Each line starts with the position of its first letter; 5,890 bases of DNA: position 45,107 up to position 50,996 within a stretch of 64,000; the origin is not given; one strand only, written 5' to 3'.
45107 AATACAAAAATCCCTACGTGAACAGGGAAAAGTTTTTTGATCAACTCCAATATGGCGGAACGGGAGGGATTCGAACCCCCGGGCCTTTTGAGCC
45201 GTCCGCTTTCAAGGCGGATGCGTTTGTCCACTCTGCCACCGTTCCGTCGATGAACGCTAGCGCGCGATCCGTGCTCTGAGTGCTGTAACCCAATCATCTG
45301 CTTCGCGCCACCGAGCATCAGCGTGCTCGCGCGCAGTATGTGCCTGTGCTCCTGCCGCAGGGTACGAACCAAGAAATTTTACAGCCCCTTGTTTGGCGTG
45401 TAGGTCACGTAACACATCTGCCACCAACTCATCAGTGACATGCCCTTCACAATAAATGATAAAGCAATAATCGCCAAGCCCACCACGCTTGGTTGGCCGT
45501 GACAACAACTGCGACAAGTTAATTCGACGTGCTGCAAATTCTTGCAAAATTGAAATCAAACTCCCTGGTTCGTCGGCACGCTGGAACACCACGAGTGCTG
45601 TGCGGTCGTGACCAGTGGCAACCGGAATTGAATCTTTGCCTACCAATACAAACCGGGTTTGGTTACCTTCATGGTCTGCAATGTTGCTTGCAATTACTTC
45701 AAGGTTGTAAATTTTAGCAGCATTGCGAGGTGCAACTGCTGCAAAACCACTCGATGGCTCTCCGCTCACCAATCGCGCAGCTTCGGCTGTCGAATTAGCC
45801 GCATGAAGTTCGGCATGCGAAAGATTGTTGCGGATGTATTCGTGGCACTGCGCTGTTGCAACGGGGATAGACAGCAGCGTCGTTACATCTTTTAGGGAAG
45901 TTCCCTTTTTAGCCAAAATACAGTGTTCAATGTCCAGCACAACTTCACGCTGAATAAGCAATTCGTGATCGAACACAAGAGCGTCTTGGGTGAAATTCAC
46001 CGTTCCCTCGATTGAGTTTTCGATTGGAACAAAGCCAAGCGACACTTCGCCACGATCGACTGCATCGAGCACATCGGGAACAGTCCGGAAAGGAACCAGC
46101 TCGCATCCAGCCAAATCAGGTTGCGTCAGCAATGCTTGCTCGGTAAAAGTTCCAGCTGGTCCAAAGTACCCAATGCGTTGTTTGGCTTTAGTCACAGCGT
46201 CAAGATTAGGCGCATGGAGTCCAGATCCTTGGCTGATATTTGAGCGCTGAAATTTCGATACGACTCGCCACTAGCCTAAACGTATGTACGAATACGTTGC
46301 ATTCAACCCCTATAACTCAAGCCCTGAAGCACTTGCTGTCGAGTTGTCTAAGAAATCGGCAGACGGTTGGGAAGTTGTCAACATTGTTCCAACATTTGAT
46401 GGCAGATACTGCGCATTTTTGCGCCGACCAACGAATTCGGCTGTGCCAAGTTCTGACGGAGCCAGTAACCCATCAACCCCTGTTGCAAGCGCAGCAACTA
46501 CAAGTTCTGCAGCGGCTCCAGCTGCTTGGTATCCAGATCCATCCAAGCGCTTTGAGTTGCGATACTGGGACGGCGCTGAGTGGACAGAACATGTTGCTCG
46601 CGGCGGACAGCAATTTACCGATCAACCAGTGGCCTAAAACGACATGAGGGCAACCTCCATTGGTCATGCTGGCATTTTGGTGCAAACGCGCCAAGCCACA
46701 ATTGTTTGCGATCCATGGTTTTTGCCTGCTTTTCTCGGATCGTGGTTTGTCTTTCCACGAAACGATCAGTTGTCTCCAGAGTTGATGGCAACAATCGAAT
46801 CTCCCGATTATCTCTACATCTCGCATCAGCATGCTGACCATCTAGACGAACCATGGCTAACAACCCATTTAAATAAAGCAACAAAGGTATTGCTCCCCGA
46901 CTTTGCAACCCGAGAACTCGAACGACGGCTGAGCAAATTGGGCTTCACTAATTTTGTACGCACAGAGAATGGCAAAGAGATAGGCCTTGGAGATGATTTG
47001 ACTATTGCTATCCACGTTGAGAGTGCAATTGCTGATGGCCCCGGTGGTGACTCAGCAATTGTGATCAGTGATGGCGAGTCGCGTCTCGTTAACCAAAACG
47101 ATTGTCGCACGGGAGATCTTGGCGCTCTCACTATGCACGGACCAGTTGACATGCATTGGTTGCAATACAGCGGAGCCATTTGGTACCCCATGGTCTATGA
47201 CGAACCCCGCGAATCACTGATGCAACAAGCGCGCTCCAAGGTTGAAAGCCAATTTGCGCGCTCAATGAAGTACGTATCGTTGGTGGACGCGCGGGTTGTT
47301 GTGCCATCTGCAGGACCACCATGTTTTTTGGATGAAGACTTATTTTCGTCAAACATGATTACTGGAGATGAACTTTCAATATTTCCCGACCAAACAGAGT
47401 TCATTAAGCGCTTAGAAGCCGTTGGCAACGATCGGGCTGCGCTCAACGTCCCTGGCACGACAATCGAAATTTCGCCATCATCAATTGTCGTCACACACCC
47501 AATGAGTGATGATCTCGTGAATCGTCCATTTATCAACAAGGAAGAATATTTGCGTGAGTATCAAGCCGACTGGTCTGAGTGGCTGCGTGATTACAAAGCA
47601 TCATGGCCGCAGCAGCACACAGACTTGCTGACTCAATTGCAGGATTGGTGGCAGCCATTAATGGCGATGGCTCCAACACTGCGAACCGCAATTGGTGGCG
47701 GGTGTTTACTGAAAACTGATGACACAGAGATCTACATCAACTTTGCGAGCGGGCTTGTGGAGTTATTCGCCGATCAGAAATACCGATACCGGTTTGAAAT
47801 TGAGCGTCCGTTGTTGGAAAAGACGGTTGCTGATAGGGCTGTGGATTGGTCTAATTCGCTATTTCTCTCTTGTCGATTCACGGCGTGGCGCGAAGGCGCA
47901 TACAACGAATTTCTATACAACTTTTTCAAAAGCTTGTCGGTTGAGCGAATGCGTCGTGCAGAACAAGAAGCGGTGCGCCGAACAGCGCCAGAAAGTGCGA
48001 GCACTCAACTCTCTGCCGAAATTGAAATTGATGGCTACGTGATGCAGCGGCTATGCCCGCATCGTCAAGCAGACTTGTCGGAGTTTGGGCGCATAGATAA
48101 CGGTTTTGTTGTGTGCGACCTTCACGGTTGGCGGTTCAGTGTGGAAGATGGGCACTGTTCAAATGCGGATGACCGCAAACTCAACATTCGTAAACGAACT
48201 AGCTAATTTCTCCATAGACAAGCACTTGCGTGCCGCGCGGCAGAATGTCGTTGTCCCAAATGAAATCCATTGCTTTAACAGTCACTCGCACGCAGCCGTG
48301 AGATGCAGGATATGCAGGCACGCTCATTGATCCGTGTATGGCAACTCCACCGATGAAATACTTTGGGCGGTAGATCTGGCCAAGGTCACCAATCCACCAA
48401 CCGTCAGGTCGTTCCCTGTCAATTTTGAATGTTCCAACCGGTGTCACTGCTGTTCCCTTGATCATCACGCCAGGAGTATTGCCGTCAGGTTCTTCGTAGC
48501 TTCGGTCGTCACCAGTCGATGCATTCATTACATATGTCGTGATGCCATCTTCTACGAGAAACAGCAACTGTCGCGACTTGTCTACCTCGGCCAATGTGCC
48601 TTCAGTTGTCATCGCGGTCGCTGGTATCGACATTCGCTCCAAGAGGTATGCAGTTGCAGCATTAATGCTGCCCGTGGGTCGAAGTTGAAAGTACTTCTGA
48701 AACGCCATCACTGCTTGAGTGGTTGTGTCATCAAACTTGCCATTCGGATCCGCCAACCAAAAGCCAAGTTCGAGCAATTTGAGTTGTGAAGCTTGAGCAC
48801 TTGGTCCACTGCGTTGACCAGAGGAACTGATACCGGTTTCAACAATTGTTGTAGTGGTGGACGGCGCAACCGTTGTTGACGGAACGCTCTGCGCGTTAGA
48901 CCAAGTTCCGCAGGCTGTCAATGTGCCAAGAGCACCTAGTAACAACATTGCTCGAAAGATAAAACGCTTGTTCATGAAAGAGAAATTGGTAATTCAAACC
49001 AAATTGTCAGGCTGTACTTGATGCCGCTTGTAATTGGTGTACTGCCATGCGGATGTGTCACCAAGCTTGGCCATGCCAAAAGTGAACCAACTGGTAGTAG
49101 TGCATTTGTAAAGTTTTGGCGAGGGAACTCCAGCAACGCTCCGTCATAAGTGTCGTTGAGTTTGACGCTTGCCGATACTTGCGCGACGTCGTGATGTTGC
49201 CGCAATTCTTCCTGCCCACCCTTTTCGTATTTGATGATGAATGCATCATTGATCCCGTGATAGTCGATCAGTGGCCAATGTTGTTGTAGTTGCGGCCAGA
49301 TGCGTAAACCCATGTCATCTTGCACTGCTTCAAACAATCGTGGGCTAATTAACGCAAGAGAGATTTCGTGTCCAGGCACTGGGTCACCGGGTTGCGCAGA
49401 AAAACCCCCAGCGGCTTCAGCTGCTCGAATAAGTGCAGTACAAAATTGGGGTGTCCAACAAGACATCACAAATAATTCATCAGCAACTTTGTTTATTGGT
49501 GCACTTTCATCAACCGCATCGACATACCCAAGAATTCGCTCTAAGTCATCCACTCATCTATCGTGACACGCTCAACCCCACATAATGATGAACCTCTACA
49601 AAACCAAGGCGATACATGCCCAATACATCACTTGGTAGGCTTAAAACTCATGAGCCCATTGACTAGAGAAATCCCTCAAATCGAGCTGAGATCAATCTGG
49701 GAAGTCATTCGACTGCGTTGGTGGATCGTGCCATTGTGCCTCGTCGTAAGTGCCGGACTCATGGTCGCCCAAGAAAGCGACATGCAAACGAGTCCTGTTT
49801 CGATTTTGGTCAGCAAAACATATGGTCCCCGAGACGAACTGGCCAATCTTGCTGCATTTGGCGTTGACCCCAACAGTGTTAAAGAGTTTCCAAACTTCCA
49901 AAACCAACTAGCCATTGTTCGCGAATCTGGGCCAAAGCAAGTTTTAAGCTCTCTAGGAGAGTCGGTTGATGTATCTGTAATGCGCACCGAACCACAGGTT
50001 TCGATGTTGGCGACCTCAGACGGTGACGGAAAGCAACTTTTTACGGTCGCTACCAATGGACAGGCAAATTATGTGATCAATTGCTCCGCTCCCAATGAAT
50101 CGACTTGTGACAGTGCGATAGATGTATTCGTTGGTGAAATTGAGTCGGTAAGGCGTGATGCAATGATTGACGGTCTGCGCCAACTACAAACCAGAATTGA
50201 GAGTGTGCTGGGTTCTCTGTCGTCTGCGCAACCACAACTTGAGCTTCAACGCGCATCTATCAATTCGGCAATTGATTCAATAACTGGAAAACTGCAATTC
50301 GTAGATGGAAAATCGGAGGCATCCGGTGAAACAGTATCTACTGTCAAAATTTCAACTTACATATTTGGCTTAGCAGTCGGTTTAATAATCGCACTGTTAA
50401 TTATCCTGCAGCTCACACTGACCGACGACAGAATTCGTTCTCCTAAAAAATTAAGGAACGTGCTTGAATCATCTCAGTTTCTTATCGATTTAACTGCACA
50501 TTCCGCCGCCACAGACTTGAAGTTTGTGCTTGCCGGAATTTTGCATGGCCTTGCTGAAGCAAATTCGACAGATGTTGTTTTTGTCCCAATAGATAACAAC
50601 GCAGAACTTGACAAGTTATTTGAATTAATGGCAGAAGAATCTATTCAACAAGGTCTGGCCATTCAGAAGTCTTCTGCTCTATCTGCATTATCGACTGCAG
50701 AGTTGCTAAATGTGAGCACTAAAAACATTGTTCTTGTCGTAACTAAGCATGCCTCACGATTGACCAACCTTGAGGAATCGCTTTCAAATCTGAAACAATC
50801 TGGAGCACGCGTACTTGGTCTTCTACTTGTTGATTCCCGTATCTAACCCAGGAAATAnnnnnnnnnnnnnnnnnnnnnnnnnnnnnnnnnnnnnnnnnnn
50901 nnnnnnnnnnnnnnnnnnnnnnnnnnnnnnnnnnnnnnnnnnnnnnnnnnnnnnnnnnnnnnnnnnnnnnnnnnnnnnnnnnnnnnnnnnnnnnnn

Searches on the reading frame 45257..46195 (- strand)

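Call 46: search_protein_families(library=pfam, proteins=[window:45257-46195:-], max_evalue=0.00001)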
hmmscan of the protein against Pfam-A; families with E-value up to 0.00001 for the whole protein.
window:45257-46195:- (312 aa): 2 families
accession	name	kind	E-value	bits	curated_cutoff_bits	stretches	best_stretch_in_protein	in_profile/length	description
PF00800.23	PDT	-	3.7e-58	196.7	25.2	1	8-188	1-179/181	Prephenate dehydratase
PF01842.31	ACT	-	9.9e-08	32.1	27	1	202-266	3-65/66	ACT domain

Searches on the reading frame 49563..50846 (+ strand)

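Call 3: search_protein_families(library=pfam, proteins=[window:49563-50846:+], max_evalue=0.01)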
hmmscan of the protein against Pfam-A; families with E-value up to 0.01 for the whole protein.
window:49563-50846:+ (427 aa): 0 families

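Call 7: search_protein_families(library=ncbifam, proteins=[window:49563-50846:+], max_evalue=0.01)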
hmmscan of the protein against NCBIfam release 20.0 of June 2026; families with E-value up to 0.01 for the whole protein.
window:49563-50846:+ (427 aa): 1 family
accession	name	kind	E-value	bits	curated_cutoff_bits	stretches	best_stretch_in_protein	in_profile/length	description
TIGR01006.1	polys_exp_MPA1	subfamily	0.0011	18.4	296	1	259-302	171-214/226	CspC family polysaccharide chain length determinant protein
